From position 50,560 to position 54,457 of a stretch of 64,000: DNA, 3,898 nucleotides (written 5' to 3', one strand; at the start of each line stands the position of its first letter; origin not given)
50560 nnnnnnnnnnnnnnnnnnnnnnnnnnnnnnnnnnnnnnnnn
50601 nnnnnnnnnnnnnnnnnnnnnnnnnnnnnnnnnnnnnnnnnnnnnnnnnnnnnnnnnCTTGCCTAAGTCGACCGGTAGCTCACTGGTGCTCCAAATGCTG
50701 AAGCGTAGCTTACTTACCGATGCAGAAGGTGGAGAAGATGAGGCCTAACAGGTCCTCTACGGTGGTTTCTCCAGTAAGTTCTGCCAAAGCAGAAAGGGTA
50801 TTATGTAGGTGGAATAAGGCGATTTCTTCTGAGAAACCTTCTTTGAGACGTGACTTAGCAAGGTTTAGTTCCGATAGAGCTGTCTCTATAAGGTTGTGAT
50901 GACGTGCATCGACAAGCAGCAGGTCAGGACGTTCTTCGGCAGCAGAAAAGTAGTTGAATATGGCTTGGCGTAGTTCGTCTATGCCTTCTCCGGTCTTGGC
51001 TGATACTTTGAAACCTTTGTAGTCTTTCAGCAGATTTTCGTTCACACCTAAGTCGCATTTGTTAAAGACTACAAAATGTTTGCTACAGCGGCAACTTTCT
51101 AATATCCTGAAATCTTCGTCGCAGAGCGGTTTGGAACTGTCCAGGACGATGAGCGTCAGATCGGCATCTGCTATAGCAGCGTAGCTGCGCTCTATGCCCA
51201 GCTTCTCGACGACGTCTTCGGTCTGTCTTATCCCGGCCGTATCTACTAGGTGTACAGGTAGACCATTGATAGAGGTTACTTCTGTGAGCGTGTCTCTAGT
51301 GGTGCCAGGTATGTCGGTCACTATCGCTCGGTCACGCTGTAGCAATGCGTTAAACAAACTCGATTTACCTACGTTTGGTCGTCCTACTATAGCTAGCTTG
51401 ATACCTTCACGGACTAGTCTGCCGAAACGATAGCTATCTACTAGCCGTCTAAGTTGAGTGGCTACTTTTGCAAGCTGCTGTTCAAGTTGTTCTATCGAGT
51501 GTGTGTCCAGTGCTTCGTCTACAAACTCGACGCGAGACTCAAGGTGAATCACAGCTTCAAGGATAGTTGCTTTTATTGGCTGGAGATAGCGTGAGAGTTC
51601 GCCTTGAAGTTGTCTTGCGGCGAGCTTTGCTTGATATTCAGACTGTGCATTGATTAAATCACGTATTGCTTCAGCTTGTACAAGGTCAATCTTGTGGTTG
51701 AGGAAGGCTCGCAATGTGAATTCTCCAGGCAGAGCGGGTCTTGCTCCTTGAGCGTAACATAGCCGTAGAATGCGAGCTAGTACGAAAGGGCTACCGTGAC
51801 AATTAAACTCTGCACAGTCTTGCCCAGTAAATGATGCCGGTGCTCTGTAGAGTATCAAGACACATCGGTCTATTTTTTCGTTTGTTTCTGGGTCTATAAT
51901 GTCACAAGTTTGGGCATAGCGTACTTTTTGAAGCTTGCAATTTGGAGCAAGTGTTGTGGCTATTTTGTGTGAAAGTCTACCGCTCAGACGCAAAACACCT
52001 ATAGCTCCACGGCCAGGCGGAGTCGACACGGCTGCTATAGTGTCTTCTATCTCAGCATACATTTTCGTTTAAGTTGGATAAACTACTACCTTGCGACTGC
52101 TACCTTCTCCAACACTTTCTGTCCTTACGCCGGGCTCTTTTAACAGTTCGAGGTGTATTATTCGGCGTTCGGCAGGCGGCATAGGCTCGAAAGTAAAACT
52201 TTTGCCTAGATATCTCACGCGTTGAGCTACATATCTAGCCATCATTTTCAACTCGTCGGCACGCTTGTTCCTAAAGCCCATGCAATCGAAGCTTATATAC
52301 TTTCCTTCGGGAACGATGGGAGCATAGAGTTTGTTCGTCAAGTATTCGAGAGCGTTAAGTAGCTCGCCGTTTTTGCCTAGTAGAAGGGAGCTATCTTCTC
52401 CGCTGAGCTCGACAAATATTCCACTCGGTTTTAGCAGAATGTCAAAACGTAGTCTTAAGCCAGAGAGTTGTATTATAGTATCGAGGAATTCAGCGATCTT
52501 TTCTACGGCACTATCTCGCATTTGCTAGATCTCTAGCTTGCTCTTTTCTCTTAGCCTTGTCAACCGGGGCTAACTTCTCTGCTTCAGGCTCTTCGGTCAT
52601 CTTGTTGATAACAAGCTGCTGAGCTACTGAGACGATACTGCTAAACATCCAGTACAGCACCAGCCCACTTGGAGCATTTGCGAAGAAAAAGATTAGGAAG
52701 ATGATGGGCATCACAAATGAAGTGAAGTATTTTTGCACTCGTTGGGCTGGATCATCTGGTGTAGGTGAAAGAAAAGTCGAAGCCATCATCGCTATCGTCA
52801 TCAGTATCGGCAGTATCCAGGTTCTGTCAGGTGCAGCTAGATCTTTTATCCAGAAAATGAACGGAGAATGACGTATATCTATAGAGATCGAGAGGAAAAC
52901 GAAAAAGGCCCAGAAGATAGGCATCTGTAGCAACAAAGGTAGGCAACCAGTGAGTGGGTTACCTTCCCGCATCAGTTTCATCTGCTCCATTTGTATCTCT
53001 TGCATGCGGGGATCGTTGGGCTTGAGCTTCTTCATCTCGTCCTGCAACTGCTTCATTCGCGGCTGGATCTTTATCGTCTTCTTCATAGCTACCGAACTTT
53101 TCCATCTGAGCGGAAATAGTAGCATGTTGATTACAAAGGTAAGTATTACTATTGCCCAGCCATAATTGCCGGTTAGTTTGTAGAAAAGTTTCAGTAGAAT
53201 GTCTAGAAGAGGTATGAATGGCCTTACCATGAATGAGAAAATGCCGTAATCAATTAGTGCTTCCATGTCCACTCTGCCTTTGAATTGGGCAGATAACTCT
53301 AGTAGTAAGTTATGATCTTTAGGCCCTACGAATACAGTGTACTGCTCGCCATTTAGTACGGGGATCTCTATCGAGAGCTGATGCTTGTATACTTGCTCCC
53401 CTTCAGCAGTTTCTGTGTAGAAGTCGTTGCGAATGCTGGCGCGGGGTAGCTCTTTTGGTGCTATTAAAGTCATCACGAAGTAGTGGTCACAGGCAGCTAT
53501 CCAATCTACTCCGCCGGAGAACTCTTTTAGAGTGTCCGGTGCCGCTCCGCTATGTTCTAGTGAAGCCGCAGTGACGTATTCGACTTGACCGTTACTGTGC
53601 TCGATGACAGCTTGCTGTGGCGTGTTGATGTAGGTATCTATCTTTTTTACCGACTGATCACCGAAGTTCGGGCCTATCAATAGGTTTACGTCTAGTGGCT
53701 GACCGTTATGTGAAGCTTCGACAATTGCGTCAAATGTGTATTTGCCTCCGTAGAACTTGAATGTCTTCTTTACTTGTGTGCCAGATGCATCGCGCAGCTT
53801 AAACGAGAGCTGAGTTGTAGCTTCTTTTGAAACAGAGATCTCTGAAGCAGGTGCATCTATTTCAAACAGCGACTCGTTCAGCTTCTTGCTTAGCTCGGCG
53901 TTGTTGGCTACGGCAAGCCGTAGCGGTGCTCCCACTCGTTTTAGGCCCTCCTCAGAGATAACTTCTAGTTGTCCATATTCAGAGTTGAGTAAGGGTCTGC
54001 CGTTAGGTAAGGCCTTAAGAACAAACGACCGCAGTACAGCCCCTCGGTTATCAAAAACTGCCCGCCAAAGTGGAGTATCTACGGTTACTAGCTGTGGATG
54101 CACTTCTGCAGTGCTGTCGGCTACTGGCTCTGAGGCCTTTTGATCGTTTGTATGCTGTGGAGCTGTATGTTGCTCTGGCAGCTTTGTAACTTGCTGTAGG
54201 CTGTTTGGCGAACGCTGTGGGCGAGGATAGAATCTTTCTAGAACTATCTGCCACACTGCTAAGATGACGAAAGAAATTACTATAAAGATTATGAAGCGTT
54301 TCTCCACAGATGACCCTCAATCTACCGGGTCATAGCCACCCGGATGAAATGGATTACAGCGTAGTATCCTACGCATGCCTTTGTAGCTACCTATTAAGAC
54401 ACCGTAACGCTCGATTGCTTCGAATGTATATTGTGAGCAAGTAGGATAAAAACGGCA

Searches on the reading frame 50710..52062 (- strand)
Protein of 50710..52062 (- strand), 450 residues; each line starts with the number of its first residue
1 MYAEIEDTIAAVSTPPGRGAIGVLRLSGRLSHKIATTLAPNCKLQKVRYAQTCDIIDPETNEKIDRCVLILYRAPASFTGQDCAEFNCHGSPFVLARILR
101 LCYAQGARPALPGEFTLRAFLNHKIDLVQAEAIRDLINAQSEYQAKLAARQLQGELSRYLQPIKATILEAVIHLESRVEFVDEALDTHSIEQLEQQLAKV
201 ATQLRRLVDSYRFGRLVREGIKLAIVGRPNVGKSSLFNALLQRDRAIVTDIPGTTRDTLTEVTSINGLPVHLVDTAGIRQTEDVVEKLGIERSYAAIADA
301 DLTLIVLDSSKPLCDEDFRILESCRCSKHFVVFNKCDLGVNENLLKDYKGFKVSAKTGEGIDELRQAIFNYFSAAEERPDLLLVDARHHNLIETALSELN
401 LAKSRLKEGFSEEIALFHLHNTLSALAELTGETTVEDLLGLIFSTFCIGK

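Call 78: search_protein_families(library=pfam, proteins=[window:50710-52062:-], max_evalue=0.00001)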
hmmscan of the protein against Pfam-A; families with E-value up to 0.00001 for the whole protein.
window:50710-52062:- (450 aa): 6 families
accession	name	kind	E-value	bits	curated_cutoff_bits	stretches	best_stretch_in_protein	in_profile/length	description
PF12631.12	MnmE_helical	-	3.8e-52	177.9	40.1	1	127-447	1-211/211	MnmE helical domain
PF10396.14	TrmE_N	-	1.3e-37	129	29.8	1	8-124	1-117/117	GTP-binding protein TrmE N-terminus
PF01926.29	MMR_HSR1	-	1.6e-27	96.3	21.9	1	223-335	2-113/113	50S ribosome-binding GTPase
PF02421.24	FeoB_N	-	6.1e-11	42.5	27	1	222-311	2-90/156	Ferrous iron transport protein B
PF03193.22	RsgA_GTPase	-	7.1e-07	29.6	30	0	155-281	41-171/174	RsgA GTPase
PF00350.29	Dynamin_N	-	1.6e-06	28.7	27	0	223-255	1-33/168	Dynamin family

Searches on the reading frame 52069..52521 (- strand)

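Call 78: search_protein_families(library=pfam, proteins=[window:52069-52521:-], max_evalue=0.00001)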
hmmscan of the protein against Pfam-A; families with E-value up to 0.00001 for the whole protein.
window:52069-52521:- (150 aa): 1 family
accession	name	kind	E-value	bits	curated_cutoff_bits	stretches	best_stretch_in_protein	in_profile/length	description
PF01424.28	R3H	-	3.7e-16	59.3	26.8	1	90-149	2-60/60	R3H domain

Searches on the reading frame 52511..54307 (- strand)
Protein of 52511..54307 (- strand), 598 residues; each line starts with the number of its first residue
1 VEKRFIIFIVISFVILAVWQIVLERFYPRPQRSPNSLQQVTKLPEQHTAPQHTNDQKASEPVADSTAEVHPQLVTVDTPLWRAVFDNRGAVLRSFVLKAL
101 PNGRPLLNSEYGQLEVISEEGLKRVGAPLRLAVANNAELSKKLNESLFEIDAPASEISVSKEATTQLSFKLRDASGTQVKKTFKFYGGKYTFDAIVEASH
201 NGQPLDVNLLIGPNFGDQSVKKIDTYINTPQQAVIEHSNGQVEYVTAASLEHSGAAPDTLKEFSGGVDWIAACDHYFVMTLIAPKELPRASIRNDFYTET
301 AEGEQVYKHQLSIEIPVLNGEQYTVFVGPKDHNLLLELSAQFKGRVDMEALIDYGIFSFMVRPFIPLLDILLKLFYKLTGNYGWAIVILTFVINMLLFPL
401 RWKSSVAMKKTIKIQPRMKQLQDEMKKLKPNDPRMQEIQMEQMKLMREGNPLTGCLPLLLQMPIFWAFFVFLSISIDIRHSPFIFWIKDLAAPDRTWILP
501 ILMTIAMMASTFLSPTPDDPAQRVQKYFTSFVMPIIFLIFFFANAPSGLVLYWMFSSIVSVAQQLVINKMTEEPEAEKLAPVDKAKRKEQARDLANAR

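Call 78: search_protein_families(library=pfam, proteins=[window:52511-54307:-], max_evalue=0.00001)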
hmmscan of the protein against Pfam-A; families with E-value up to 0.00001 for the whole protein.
window:52511-54307:- (598 aa): 2 families
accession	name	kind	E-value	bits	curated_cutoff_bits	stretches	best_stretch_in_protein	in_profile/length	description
PF02096.25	60KD_IMP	-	8.6e-45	153.1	35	1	382-569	1-163/163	60Kd inner membrane protein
PF14849.12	YidC_periplas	-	8.6e-23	82.1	24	1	74-365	2-281/283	YidC periplasmic domain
